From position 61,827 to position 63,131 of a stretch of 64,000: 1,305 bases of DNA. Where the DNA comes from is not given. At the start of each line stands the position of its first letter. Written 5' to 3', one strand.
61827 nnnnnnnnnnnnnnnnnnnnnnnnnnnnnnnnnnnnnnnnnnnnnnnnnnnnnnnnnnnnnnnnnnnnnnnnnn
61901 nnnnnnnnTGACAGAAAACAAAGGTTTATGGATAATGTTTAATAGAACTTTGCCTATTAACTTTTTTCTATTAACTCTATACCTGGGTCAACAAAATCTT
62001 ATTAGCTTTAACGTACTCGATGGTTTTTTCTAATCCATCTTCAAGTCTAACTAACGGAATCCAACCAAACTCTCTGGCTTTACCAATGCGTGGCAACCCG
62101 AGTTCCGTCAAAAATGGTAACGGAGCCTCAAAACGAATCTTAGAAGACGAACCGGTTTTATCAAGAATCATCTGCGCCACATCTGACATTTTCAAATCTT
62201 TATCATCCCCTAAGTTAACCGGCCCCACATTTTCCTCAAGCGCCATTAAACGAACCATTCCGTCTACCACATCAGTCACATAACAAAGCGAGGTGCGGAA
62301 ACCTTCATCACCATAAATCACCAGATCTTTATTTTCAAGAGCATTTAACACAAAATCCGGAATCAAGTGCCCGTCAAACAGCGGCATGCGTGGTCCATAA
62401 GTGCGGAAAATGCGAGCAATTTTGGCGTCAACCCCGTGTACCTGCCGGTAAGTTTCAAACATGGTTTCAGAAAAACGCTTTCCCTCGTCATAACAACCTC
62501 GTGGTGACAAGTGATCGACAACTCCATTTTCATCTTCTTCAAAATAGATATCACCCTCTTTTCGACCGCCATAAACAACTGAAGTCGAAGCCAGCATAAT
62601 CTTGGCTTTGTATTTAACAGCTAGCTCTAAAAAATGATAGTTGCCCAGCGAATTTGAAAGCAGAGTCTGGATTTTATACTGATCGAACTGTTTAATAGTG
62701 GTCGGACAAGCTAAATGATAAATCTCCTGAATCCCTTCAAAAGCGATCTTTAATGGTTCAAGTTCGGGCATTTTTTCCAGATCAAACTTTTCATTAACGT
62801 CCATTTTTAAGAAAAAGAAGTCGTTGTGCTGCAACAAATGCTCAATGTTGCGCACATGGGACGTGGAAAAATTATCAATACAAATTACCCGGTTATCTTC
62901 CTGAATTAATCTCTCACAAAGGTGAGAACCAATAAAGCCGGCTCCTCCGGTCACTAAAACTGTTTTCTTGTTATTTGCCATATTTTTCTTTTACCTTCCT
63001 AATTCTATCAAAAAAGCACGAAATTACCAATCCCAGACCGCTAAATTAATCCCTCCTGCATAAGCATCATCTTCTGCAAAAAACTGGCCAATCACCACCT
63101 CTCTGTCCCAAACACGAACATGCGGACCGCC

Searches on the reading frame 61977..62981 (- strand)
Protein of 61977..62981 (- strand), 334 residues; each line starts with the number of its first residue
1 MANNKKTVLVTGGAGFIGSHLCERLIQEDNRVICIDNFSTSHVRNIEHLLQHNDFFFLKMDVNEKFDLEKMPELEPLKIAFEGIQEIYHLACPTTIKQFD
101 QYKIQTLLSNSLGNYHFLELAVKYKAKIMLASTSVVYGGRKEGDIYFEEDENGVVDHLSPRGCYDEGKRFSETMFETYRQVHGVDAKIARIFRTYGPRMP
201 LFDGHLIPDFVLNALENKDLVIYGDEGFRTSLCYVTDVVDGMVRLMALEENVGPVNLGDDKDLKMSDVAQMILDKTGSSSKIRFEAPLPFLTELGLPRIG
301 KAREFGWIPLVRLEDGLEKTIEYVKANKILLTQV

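Call 48: search_protein_families(library=pfam, proteins=[window:61977-62981:-])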
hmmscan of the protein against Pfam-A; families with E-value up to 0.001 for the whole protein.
window:61977-62981:- (334 aa): 7 families
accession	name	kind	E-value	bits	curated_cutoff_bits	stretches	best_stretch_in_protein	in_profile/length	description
PF01370.27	Epimerase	-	1.3e-40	139.8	20.9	1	8-257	1-239/240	NAD dependent epimerase/dehydratase family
PF16363.11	GDP_Man_Dehyd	-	4.3e-38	132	27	1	9-277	1-267/332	GDP-mannose 4,6 dehydratase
PF01073.25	3Beta_HSD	-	1.7e-11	44.1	22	1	9-175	1-157/280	3-beta hydroxysteroid dehydrogenase/isomerase family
PF02719.21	Polysacc_synt_2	-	1.1e-08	35.1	20.2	1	8-130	1-124/293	Polysaccharide biosynthesis protein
PF07993.18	NAD_binding_4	-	1.4e-07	31.3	20.1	0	82-191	87-204/258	Male sterility protein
PF00106.31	adh_short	-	8.8e-07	29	26.6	1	6-70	1-66/195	short chain dehydrogenase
PF04321.23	RmlD_sub_bind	-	2e-06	27.6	27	1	7-196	2-153/287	RmlD substrate binding domain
